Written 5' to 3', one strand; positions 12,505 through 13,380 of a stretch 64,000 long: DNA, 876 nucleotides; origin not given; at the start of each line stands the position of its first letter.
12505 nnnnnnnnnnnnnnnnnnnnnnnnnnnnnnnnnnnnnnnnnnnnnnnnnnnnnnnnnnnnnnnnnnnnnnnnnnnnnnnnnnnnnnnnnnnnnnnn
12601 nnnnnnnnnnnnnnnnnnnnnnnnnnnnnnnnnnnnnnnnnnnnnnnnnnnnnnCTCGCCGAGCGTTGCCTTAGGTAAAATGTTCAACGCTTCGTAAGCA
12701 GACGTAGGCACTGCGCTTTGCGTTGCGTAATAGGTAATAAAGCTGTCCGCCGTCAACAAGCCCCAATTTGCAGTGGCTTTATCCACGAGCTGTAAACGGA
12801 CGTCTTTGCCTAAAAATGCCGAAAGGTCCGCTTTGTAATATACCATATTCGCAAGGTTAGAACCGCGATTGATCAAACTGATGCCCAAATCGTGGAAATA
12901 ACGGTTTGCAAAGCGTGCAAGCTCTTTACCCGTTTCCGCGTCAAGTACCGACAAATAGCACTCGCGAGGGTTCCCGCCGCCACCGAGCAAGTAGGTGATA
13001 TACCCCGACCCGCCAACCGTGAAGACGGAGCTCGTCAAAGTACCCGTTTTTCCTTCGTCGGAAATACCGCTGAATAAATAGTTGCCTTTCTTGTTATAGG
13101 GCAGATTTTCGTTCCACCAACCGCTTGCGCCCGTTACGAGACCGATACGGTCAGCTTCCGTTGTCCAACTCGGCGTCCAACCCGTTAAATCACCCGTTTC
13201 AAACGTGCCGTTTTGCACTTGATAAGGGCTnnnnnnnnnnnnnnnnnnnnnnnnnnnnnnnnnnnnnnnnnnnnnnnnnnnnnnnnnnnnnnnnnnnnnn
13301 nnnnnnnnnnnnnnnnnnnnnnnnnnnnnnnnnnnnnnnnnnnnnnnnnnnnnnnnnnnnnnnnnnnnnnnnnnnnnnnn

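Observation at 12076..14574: Seven copies of one ~190-aa module make up two non-catalytic secreted proteins in the fructan locus (second protein at 25900-28377)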

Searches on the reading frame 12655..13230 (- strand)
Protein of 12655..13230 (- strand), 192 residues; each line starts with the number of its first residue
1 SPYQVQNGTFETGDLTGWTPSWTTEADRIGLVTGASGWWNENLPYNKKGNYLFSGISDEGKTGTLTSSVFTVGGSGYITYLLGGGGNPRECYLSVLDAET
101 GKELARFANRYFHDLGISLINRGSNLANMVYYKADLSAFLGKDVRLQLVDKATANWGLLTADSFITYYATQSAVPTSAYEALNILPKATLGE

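Call 10: search_solved_structures(query=A1, max_evalue=10, show_alignments=3)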
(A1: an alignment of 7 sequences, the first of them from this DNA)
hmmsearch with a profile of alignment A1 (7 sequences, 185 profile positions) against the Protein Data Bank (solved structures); distinct sequences matched with E-value up to 10: 4.
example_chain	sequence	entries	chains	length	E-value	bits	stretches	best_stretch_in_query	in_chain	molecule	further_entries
8xmz_A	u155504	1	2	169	0.00017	24.6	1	4-35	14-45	T9SS C-terminal target domain-containing protein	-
4oo3_A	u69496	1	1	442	0.16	14.8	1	69-141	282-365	hypothetical protein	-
3bn8_A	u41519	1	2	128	0.4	13.6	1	26-72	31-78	Putative sterol carrier protein 2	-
1wru_A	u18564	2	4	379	0.42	13.5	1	110-169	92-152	43 kDa tail protein | Baseplate hub protein gp44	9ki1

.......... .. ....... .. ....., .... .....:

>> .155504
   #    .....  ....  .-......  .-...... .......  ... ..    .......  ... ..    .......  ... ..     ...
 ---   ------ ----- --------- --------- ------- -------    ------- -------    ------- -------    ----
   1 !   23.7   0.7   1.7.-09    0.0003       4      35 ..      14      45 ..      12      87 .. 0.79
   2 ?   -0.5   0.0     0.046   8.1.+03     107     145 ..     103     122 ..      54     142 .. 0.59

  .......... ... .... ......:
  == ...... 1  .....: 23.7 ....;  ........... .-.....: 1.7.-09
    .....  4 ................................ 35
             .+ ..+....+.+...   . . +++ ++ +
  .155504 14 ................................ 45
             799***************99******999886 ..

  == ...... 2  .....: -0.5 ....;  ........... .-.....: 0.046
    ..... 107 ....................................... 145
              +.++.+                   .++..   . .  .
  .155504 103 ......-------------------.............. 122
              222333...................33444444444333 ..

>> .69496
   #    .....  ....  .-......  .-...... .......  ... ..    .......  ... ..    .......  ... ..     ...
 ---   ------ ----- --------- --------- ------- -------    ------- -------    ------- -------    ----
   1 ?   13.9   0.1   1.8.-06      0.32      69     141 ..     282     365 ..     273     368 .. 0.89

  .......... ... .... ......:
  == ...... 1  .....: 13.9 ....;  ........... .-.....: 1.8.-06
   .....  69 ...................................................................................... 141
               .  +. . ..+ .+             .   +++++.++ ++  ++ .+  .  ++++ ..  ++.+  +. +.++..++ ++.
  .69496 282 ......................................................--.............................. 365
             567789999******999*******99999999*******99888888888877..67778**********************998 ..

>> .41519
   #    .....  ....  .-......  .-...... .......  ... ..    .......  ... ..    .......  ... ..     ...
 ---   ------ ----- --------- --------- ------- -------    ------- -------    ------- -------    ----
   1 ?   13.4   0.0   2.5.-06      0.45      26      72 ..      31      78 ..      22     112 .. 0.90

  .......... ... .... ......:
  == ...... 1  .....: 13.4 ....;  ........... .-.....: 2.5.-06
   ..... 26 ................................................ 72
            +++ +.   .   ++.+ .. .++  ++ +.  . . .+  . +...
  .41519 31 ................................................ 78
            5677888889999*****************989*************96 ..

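Call 11: search_protein_families(library=pfam, alignment_id=A1, max_evalue=10)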
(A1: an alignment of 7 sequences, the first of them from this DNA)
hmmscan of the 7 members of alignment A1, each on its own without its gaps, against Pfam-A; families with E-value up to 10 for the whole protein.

A. member 1, seq(192 aa): 0 families

B. families by the number of members that match (of 7 scanned): 2 families
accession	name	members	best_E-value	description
PF02018.23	CBM_4_9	1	0.031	Carbohydrate binding domain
PF00932.25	LTD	1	0.069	Lamin Tail Domain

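Call 12: find_homologous_proteins(query=A1, max_evalue=0.001)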
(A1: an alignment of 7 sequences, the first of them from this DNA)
Query A1 (7 sequences) (192 aa, profile of the alignment): 113 proteins with E <= 0.001 among 4871 candidates.
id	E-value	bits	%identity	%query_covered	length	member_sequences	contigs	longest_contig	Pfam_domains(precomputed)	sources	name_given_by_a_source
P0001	1.0e-109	382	61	100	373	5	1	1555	-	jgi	-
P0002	1.1e-99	350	55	77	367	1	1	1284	-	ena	-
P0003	5.8e-93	328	49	95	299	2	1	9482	-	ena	-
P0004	1.7e-89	316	61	74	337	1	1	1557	-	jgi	jgi:hypothetical protein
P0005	1.1e-84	301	48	99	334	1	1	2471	-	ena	-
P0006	1.2e-81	291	51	96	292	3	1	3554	-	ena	-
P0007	2.5e-78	280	60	58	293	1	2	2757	-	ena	-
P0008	1.7e-77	277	36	81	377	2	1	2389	-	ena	-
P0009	2.1e-74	267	48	95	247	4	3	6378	-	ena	-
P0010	3.5e-74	266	51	97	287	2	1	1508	-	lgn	-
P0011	1.1e-73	265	58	100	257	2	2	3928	-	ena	-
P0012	1.8e-71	258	41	59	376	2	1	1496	-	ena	-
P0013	2.6e-69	251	41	57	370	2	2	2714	-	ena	-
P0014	2.1e-68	248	40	48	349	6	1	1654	-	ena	-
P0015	1.6e-64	235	29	85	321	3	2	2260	-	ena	-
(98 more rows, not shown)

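Call 26: predict_structure(alignment_id=A2)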
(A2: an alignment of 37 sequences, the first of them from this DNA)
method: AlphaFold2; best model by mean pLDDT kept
length: 192 residues; sequences in the alignment: 37
mean_pLDDT: 95.4   pTM: 0.90
mean pLDDT of the five models: 95.4, 94.1, 93.7, 93.4, 93.4
residues with pLDDT >= 90: 180; 70-90: 7; 50-70: 4; < 50: 1
segments of 3 or more residues with pLDDT < 50: none
pLDDT, mean of each block of 10 residues (from residue 1): 97 98 96 96 96 96 98 98 96 98 97 93 92 98 98 94 98 98 81 46
secondary structure, 60 per line:
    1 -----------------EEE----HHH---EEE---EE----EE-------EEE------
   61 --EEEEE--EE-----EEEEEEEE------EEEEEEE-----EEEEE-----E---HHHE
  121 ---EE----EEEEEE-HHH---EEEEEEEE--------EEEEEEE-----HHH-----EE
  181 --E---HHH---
elements in order: E18-20 E31-33 E52-54 E63-67 E77-84 E91-97 E103-107 E130-135 E143-150 E159-165

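Call 28: fold_search(model_id=the predicted structure, library=pdb)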
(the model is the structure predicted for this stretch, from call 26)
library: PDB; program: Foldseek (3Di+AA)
matches with E <= 10: 1290; with E <= 0.001: 32
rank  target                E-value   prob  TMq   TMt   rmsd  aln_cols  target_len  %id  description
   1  8xmz_A                1.1e-05  1.00  0.46  0.61   5.3       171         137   18  Crystal structure of a novel porphyran-binding carbohydrate binding module (released 2024-01-17)
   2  3pty                  4.2e-05  1.00  0.43  0.31   7.7       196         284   16  Crystal structure of the C-terminal extracellular domain of Mycobacterium tuberculosis EmbC (released 2010-12-15)
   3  5w6h_A                5.3e-05  1.00  0.45  0.15   5.7       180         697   15  Crystal structure of Bacteriophage CBA120 tailspike protein 4 enzymatically active domain (TSP4dN, orf213) (released 2018-10-24)
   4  2y64_A                9.9e-05  1.00  0.46  0.52   5.9       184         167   14  Xylopentaose binding mutated (X-2 L110F) CBM4-2 Carbohydrate Binding Module from a Thermostable Rhodothermus marinus X (released 2012-03-07)
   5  2zey_A                1.2e-04  1.00  0.47  0.58   5.3       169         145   15  Family 16 carbohydrate binding module (released 2008-03-04)
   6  4bj0_A                1.5e-04  1.00  0.47  0.53   5.2       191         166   15  Xyloglucan binding module (CBM4-2 X2-L110F) in complex with branched xyloses (released 2014-04-23)
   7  1k42_MODEL_1_A        1.6e-04  1.00  0.51  0.57   4.9       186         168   14  The Solution Structure of the CBM4-2 Carbohydrate Binding Module from a Thermostable Rhodothermus marinus Xyla (released 2002-05-29)
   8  3oea_A                2.0e-04  1.00  0.45  0.56   5.1       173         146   14  Crystal structure of the Q121E mutants of C.polysaccharolyticus CBM16-1 bound to cellopentaose (released 2010-08-25)
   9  7bvh_A                2.1e-04  1.00  0.42  0.10   8.8       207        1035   14  Crystal structure of arabinosyltransferase EmbC2-AcpM2 complex from Mycobacterium smegmatis complexed with di-arabinos (released 2020-04-29)
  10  8yt7                  2.1e-04  1.00  0.43  0.44  10.1       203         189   12  Crystal structure of the MAM domain of Spodoptera frugiperda Scavenger Receptor-C (released 2025-04-02)
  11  2y6k_A                2.3e-04  1.00  0.47  0.53   5.6       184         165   14  Xylotetraose bound to X-2 engineered mutated CBM4-2 Carbohydrate Binding Module from a Thermostable Rhodothermus marin (released 2012-03-07)
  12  3oeb_A                2.8e-04  1.00  0.45  0.57   5.1       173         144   14  Crystal structure of the Q121E mutant of C.polysaccharolyticus CBM16-1 bound to mannopentaose (released 2010-08-25)
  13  8ziy_A                2.8e-04  1.00  0.47  0.19   7.2       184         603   11  trypsinogen-EP-E574A (released 2025-05-21)
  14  8a1f_A                2.9e-04  1.00  0.48  0.29   6.3       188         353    9  Human PTPRK N-terminal domains MAM-Ig-FN1 (released 2023-03-15)
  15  2xon_L                3.1e-04  1.00  0.47  0.58   5.1       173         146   14  Structure of TmCBM61 in complex with beta-1,4-galactotriose at 1.4 A resolution (released 2010-09-08)
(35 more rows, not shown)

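Call 29: search_protein_representatives(alignment_id=A2)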
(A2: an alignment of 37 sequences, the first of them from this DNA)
Query: 37 sequences, 179 profile positions. Proteins with E-value up to 0.001 (for the whole library): 2900; up to 1e-10: 1034; up to 1e-30: 366. The best 150 are listed.
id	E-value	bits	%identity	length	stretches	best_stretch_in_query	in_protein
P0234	0.0e+00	1285.9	-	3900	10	1-171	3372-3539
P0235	0.0e+00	1096.0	-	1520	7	2-178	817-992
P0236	0.0e+00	1008.0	-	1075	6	3-169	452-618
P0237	1.8e-248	832.4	-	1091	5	1-176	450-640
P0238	5.9e-239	801.4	-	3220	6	1-171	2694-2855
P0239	6.3e-236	791.5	-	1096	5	2-169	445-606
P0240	7.5e-234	784.8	-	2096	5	3-171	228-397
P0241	4.0e-218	733.5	-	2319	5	2-176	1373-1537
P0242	1.3e-212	715.6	-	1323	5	2-171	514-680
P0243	5.8e-209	703.7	-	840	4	1-176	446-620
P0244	1.4e-208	702.5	-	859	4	2-178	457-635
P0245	3.9e-203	684.7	-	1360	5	2-171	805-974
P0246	1.5e-193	653.4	-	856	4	1-177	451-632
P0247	1.1e-192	650.6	-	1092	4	2-176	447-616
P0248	2.6e-186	629.9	-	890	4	3-177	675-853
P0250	1.5e-174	591.6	-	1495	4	3-171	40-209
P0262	3.4e-163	554.6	-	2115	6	2-171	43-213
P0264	2.8e-161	548.4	-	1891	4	2-171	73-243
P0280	2.4e-142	486.6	-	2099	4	3-172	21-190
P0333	5.8e-105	364.9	-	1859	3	3-177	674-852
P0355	1.0e-92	325.0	-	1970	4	3-172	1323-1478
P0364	3.2e-86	303.8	-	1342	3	3-166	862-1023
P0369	2.5e-81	287.8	-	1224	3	3-171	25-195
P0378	1.2e-76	272.7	-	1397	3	2-166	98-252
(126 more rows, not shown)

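Call 36: find_related_loci(query=P0250, collection=genome_contigs, flank=3000)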
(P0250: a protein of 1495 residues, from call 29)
Query P0250 (1495 aa) in genome_contigs; peptide patterns used: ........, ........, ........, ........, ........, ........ (x = any residue, [..] = any of these).
57 stretches matched a pattern; 42 encode a relative of the query (tblastn E <= 1e-3); 41 distinct loci.
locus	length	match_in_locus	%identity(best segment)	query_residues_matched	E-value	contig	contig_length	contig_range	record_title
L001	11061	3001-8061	61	3-1494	0e+0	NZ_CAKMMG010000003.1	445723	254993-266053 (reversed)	Paenibacillus auburnensis isolate CIP111892, whole genome shotgun sequence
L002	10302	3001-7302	61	7-1494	0e+0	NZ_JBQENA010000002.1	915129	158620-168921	Paenibacillus sp. 22594 scaffold2, whole genome shotgun sequence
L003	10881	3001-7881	61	38-1494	0e+0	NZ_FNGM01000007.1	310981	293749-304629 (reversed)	Paenibacillus jilunlii strain CGMCC 1.10239, whole genome shotgun sequence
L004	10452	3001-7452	59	2-1494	0e+0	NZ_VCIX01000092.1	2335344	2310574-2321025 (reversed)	Paenibacillus paridis strain py1325 scaffold18, whole genome shotgun sequence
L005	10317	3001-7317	61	38-1494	0e+0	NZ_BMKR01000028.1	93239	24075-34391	Paenibacillus albidus strain CGMCC 1.16134 sequence028, whole genome shotgun sequence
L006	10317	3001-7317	62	38-1494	0e+0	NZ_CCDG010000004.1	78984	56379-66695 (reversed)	Paenibacillus camerounensis strain G4, whole genome shotgun sequence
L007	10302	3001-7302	61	7-1494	0e+0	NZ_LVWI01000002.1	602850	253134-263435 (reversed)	Paenibacillus helianthi strain P26E scaffold_1, whole genome shotgun sequence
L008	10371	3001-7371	61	7-1494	0e+0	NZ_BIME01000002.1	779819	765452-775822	Paenibacillus illinoisensis NBRC 15959 PIL01S_CON000002, whole genome shotgun sequence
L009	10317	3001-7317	62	41-1494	0e+0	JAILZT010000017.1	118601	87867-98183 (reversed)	MAG: Paenibacillus sp. isolate HOT.CON.154 Contig17, whole genome shotgun sequence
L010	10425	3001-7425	59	5-1494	0e+0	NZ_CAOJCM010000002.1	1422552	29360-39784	Paenibacillus sp. JJ-100 isolate CIP112173 NODE_2, whole genome shotgun sequence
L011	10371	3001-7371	59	4-1492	0e+0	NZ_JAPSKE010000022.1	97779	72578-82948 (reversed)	MAG: Paenibacillus sp. isolate RH52_bin.008 NODE_118_length_97779_cov_5.228853, whole genome shotgun sequence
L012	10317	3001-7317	60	38-1494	0e+0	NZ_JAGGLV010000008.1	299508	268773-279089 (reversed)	Paenibacillus silagei strain DSM 101953 Ga0454155_08, whole genome shotgun sequence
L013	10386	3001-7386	60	7-1494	0e+0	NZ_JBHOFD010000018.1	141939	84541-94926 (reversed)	Paenibacillus sp. CN-4 ctg_18, whole genome shotgun sequence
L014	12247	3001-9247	60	31-1493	0e+0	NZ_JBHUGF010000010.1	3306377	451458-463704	Paenibacillus nicotianae strain CGMCC 1.12819 velvet_auto_83_10, whole genome shotgun sequence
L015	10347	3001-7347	62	38-1494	0e+0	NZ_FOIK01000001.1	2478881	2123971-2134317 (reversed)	Paenibacillus sp. NFR01, whole genome shotgun sequence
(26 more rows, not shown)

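Call 37: list_cluster_members(proteins=[P0250, P0264, P0369, P0378, P0364, P0240, P0280, P0355, P0333, P0262])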
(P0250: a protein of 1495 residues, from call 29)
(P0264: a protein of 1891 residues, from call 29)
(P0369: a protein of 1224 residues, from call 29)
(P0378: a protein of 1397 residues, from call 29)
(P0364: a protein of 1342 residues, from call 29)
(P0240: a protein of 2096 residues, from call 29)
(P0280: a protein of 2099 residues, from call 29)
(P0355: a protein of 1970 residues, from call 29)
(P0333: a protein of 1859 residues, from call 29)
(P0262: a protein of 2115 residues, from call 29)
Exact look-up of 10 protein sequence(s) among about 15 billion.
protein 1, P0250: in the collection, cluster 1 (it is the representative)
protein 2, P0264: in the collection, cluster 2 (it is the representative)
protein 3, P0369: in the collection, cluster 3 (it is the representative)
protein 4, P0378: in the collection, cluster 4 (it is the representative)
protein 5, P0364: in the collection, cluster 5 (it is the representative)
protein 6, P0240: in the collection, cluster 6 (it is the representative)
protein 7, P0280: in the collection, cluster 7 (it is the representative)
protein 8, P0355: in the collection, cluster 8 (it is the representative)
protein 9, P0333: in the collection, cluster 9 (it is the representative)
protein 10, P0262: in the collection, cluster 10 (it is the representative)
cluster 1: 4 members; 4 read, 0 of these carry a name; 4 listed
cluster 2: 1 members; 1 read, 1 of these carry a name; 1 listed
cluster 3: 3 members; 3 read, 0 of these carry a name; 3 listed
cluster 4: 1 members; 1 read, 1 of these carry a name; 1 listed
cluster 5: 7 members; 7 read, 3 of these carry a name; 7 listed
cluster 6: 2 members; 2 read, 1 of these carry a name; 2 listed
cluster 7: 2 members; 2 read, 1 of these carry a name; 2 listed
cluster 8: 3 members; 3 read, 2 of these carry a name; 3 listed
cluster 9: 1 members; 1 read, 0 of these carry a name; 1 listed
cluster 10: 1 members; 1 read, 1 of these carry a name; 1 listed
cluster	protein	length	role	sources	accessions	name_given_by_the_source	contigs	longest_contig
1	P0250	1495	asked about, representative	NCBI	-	-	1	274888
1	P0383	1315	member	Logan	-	-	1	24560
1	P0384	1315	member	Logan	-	-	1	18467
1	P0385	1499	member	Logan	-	-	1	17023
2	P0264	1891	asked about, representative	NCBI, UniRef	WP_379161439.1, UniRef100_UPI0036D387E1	GH32 C-terminal domain-containing protein [Paenibacillus sp. sgz5001063] | GH32 C-terminal domain-containing protein n=1 Tax=Paenibacillus sp. sgz5001063 ...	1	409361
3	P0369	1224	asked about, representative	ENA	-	-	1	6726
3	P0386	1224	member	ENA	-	-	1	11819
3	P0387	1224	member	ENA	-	-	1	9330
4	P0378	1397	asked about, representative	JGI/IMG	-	sucrose-6-phosphate hydrolase SacC (GH32 family)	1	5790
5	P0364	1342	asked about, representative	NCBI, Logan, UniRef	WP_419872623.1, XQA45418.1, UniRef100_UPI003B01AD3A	GH32 C-terminal domain-containing protein [Candidatus Pristimantibacillus sp. PTI5] | GH32 C-terminal domain-containing protein n=1 Tax=Candidatus Pristimantibacillus sp. PTI5 ...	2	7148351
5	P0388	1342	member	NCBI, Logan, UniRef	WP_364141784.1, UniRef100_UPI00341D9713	GH32 C-terminal domain-containing protein [Paenibacillus sp. LPE1-1-1.1] | GH32 C-terminal domain-containing protein n=1 Tax=Paenibacillus sp. LPE1-1-1.1 ...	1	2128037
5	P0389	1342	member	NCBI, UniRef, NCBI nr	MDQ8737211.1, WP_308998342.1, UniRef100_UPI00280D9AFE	GH32 C-terminal domain-containing protein [Paenibacillus sp. LHD-38] | GH32 C-terminal domain-containing protein n=1 Tax=Paenibacillus sp. LHD-38 TaxID=3072143 ...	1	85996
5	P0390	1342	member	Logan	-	-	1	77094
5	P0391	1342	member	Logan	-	-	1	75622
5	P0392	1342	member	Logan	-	-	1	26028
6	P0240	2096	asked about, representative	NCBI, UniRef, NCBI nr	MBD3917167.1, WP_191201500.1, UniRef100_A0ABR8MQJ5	S-layer homology domain-containing protein [Paenibacillus sp. PR3] | beta-fructofuranosidase n=1 Tax=Paenibacillus terricola TaxID=2763503 ... | S-layer homology domain-containing protein [Paenibacillus terricola]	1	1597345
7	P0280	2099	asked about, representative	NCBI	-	-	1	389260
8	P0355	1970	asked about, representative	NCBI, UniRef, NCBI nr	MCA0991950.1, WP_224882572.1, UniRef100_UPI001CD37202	GH32 C-terminal domain-containing protein [Guptibacillus hwajinpoensis] | GH32 C-terminal domain-containing protein n=1 Tax=Guptibacillus hwajinpoensis ... | GH32 C-terminal domain-containing protein [Pseudalkalibacillus hwajinpoensis]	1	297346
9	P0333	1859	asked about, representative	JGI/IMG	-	-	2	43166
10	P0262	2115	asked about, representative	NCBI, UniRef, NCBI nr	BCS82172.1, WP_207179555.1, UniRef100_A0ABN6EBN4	GH32 C-terminal domain-containing protein [Anaerocellum diazotrophicum] | beta-fructofuranosidase n=1 Tax=Caldicellulosiruptor diazotrophicus TaxID=2806205 ... | GH32 C-terminal domain-containing protein [Caldicellulosiruptor diazotrophicus]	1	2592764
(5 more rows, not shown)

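Call 41: find_homologous_proteins(query=P0250, max_evalue=1e-30)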
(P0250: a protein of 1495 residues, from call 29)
Query P0250 (1495 aa): 682 proteins with E <= 1e-30 among 8000 candidates; the best 120 are listed.
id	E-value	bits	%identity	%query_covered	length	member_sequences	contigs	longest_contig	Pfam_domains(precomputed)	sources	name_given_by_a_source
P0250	0.0e+0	3499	100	100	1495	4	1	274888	PF08244.20,PF00251.27,PF13385.14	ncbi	-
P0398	0.0e+0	2613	61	99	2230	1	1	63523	PF08244.20,PF00932.26,PF00251.27,PF13385.14,PF00395.26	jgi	-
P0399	0.0e+0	2589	61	98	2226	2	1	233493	PF08244.20,PF00251.27,PF13385.14,PF00395.26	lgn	-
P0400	0.0e+0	2559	60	97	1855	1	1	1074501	PF08244.20,PF00251.27,PF13385.14,PF03646.21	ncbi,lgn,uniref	ncbi:GH32 C-terminal domain-containing protein [Cohnella sp. GCM10027633]|uniref:GH32 C-terminal dom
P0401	0.0e+0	2556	60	97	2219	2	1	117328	PF08244.20,PF00251.27,PF13385.14,PF03646.21,PF00395.26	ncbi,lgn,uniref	ncbi:GH32 C-terminal domain-containing protein [Paenibacillus sp. 2TAB23]|uniref:S-layer homology do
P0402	0.0e+0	2541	60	97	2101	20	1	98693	PF08244.20,PF00251.27,PF13385.14,PF00395.26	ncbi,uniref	ncbi:GH32 C-terminal domain-containing protein [Paenibacillus phytohabitans]|uniref:GH32 C-terminal 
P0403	0.0e+0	2468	61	98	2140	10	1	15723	PF08244.20,PF00251.27,PF13385.14,PF00395.26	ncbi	ncbi:Levanase precursor [compost metagenome]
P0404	0.0e+0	2330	61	97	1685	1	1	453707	PF08244.20,PF00251.27,PF13385.14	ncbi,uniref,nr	ncbi:GH32 C-terminal domain-containing protein [Paenibacillus harenae]|uniref:beta-fructofuranosidas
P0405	0.0e+0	2271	60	98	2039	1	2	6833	PF08244.20,PF00251.27,PF13385.14,PF00395.26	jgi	jgi:sucrose-6-phosphate hydrolase SacC (GH32 family)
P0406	0.0e+0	2124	50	97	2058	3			PF16346.13,PF08244.20,PF00251.27,PF13385.14,PF00395.26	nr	nr:GH32 C-terminal domain-containing protein [Cohnella hashimotonis]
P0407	0.0e+0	2087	60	100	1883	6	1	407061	PF08244.20,PF00251.27,PF13385.14,PF00395.26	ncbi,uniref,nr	ncbi:hypothetical protein POTG_01587 [Paenibacillus sp. oral taxon 786 str. D14]|uniref:S-layer homo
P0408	0.0e+0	2080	61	99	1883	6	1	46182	PF08244.20,PF00251.27,PF13385.14,PF00395.26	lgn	-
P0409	0.0e+0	2080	61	99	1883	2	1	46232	PF08244.20,PF00251.27,PF13385.14,PF00395.26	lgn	-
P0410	0.0e+0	2076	61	97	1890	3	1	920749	PF08244.20,PF00251.27,PF13385.14,PF00395.26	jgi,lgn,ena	-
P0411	0.0e+0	2076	61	97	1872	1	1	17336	PF08244.20,PF00251.27,PF13385.14,PF00395.26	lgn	-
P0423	0.0e+0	2058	61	97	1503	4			PF08244.20,PF00251.27,PF13385.14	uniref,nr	uniref:beta-fructofuranosidase n=1 Tax=Niallia circulans TaxID=1397 RepID=O52973_NIACI|nr:cycloinulo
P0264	0.0e+0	2052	61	98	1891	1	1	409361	PF08244.20,PF00251.27,PF13385.14,PF00395.26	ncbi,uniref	ncbi:GH32 C-terminal domain-containing protein [Paenibacillus sp. sgz5001063]|uniref:GH32 C-terminal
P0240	0.0e+0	1920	52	97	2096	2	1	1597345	PF08244.20,PF00354.25,PF00251.27,PF13385.14,PF00395.26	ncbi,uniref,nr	ncbi:S-layer homology domain-containing protein [Paenibacillus sp. PR3]|uniref:beta-fructofuranosida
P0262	0.0e+0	1873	48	97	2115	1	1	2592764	PF08244.20,PF00354.25,PF00251.27,PF13385.14,PF00395.26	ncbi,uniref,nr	ncbi:GH32 C-terminal domain-containing protein [Anaerocellum diazotrophicum]|uniref:beta-fructofuran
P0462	0.0e+0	1778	61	85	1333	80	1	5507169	PF08244.20,PF00251.27,PF13385.14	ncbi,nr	ncbi:cycloinulo-oligosaccharide fructanotransferase [Paenibacillus polymyxa]|nr:cycloinulo-oligosacc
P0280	0.0e+0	1604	46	85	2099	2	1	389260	PF08244.20,PF22847.3,PF00251.27,PF13385.14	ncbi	-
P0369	0.0e+0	1340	48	86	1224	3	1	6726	PF08244.20,PF00354.25,PF00251.27,PF13385.14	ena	-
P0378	0.0e+0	1088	44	81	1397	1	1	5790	PF08244.20,PF00251.27,PF24517.3,PF13385.14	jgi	jgi:sucrose-6-phosphate hydrolase SacC (GH32 family)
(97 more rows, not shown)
